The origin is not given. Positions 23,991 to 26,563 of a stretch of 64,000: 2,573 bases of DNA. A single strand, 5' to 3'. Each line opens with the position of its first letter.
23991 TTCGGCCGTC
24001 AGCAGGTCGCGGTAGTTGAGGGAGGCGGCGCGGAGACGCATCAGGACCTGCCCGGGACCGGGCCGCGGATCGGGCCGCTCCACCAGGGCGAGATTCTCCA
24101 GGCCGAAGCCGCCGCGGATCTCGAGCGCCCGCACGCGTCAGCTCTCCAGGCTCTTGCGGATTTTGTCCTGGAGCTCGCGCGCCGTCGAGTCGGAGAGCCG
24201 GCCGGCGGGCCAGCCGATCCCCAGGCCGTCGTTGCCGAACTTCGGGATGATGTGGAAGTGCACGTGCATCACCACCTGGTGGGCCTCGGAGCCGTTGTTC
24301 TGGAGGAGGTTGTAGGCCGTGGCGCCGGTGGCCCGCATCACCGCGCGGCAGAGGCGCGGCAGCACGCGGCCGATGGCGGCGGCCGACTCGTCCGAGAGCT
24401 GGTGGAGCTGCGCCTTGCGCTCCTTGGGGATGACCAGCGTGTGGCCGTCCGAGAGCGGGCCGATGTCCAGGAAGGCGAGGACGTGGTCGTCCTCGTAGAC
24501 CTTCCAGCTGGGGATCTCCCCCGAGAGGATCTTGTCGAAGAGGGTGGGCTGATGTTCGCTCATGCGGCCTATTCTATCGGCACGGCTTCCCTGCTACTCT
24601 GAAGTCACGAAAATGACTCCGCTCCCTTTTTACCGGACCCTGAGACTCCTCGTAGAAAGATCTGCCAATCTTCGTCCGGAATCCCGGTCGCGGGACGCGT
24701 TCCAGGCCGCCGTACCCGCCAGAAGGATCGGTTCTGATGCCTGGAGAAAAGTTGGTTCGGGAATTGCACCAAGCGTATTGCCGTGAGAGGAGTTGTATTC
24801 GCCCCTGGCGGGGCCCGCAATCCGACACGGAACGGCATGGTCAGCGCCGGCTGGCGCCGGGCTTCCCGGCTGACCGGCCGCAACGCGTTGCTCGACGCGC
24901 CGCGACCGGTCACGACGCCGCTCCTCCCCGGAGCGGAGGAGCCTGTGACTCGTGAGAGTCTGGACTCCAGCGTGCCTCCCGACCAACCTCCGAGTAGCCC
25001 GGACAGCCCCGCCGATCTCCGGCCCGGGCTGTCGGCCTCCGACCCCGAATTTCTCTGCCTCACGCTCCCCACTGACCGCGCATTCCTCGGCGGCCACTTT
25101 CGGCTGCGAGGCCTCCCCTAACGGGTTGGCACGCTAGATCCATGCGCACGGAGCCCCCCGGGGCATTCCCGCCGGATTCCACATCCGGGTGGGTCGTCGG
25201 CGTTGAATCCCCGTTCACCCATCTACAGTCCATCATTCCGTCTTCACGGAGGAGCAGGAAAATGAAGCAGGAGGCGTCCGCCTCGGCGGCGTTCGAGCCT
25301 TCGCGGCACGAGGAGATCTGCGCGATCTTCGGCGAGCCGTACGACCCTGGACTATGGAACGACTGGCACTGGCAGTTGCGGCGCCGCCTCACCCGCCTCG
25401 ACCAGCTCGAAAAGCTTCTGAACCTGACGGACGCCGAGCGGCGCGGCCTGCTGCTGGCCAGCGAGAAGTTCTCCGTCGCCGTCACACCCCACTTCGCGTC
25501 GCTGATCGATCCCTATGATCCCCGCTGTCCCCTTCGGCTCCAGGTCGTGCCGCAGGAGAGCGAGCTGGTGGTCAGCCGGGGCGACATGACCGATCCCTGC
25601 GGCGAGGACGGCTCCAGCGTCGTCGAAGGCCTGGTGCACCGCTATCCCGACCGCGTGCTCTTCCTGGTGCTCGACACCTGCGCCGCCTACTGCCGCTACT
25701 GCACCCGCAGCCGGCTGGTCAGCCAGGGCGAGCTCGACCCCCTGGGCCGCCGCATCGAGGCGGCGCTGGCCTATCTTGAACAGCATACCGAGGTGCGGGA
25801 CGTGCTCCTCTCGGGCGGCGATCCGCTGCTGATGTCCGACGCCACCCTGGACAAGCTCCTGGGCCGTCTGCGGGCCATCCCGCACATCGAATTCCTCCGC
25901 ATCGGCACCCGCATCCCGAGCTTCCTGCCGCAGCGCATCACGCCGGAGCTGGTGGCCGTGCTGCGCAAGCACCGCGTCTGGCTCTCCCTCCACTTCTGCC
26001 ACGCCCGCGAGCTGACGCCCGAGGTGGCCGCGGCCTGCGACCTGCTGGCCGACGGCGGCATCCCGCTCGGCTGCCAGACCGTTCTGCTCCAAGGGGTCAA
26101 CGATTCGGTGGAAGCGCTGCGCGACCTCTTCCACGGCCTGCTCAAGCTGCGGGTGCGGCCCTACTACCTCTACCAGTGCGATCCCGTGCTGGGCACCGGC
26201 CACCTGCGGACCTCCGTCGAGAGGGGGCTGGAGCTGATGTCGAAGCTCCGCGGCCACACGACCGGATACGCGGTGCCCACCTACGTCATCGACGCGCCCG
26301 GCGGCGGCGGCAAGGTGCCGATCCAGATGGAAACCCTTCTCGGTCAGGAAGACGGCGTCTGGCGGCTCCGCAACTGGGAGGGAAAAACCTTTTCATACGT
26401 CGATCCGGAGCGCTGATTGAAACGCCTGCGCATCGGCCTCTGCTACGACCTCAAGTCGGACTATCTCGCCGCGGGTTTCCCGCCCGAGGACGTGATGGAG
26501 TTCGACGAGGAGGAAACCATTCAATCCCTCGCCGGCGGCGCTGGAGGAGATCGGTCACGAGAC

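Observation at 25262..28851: kamA / ATP-grasp / ATP-grasp / GNAT operon: candidate pathway for a beta-lysine-derived product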

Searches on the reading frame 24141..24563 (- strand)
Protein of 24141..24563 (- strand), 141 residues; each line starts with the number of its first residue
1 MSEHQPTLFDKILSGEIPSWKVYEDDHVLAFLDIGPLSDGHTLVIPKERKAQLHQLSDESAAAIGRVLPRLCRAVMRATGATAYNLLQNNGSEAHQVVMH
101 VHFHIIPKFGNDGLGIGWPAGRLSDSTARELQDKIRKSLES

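Call 94: search_protein_families(library=pfam, proteins=[window:24141-24563:-], max_evalue=0.1)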
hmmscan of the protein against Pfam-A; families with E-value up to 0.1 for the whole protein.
seq(141 aa): 3 families
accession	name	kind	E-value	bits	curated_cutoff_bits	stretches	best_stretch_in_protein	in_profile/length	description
PF01230.28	HIT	-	3.7e-27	95.3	21.5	1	15-109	2-96/98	HIT domain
PF11969.13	DcpS_C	-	1.1e-12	48.8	24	1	8-107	3-101/114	Scavenger mRNA decapping enzyme C-term binding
PF04677.20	CwfJ_C_1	-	0.091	13.1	21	0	33-107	41-108/122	Protein similar to CwfJ C-terminus 1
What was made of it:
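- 24138..24563 (-): Divergent HIT-family gene. It is a syntenic neighbour only and is not shown to belong to the unit. Pfam gives HIT (call 94).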

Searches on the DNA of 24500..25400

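Call 30: search_rna_families(source=window, start=24500, end=25400, threshold=evalue, max_evalue=1)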
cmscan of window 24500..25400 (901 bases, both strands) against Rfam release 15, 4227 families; matches with E-value up to 1: 1.
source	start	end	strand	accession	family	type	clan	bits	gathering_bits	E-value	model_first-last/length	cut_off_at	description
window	25329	25400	-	RF02492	Gl_U2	Gene; snRNA; splicing;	-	21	100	0.025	67-136/136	5'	Giardia U2 spliceosomal RNA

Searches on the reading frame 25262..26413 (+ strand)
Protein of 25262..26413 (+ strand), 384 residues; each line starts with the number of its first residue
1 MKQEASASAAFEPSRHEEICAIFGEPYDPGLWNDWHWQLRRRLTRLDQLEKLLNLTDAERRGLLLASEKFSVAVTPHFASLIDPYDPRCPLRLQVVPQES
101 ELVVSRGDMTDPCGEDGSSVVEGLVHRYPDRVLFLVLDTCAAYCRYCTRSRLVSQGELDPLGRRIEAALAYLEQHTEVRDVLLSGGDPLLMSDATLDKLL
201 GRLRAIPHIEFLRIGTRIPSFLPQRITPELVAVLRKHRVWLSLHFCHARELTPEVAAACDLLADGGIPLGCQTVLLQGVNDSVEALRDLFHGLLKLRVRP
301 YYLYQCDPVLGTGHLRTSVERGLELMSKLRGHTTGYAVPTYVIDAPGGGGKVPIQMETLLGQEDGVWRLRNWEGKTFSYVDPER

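Call 9: search_protein_families(library=pfam, proteins=[window:25262-26413:+])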
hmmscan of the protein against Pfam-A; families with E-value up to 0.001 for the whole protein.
seq(384 aa): 3 families
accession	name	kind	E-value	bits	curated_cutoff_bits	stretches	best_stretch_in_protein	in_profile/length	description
PF12544.13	LAM_C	-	9.1e-19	68.3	26.7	1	327-383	2-58/127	Lysine-2,3-aminomutase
PF04055.27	Radical_SAM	-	2.1e-08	35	29.5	1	138-286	5-162/166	Radical SAM superfamily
PF13353.11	Fer4_12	-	9.8e-05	23.1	22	1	134-204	9-78/137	4Fe-4S single cluster domain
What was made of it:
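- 25262..26416 (+): kamA, a lysine 2,3-aminomutase-family radical-SAM/PLP enzyme of 384 aa. Pfam gives LAM_C + Radical_SAM (call 9).
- On KamA family radical-SAM aminomutases (TIGR00238): Pfam LAM_C and Radical_SAM are also above their cutoffs (call 9).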

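Call 10: search_protein_families(library=ncbifam, proteins=[window:25262-26413:+])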
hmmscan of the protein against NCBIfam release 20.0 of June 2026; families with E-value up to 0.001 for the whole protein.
seq(384 aa): 6 families
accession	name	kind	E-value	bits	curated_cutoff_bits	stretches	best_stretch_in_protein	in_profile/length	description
TIGR03820.1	lys_2_3_AblA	equivalog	3.1e-134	447.8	525.4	1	32-383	7-362/417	lysine 2,3-aminomutase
TIGR04368.1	Glu_2_3_NH3_mut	equivalog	4e-116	387.9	650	1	15-379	40-402/404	glutamate 2,3-aminomutase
TIGR04468.1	arg_2_3_am_muta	equivalog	9.3e-114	380.1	600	1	32-376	2-348/351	arginine 2,3-aminomutase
TIGR00238.1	TIGR00238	subfamily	1.6e-98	329.8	199.2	1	32-347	14-331/331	KamA family radical SAM protein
TIGR03822.1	AblA_like_2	hypoth_equivalog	1.6e-97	326.4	396.25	1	56-358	14-319/321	lysine-2,3-aminomutase-like protein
TIGR03821.1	EFP_modif_epmB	equivalog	4e-73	246.2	369.3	1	35-353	1-320/321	EF-P beta-lysylation protein EpmB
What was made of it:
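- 25262..26416 (+): AblA scores 447.8 against a cutoff of 525.4 and EpmB 246 against 369 (call 10).
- On KamA family radical-SAM aminomutases (TIGR00238): 329.8 bits against a cutoff of 199.2 (call 10).
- On Graspetide / RiPP clusters: The ligases are Ddl-type, not graspetide-type (calls 9, 10).
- AblA is the best-scoring NCBIfam equivalog for the KamA (call 10).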

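Call 18: search_solved_structures(query=window:25262-26413:+, show_alignments=2)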
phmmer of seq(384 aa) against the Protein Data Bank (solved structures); distinct sequences matched with E-value up to 0.001: 1.
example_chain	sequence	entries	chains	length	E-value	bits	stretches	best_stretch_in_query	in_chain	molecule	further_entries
2a5h_A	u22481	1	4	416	5.7e-121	407.1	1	30-382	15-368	L-lysine 2,3-aminomutase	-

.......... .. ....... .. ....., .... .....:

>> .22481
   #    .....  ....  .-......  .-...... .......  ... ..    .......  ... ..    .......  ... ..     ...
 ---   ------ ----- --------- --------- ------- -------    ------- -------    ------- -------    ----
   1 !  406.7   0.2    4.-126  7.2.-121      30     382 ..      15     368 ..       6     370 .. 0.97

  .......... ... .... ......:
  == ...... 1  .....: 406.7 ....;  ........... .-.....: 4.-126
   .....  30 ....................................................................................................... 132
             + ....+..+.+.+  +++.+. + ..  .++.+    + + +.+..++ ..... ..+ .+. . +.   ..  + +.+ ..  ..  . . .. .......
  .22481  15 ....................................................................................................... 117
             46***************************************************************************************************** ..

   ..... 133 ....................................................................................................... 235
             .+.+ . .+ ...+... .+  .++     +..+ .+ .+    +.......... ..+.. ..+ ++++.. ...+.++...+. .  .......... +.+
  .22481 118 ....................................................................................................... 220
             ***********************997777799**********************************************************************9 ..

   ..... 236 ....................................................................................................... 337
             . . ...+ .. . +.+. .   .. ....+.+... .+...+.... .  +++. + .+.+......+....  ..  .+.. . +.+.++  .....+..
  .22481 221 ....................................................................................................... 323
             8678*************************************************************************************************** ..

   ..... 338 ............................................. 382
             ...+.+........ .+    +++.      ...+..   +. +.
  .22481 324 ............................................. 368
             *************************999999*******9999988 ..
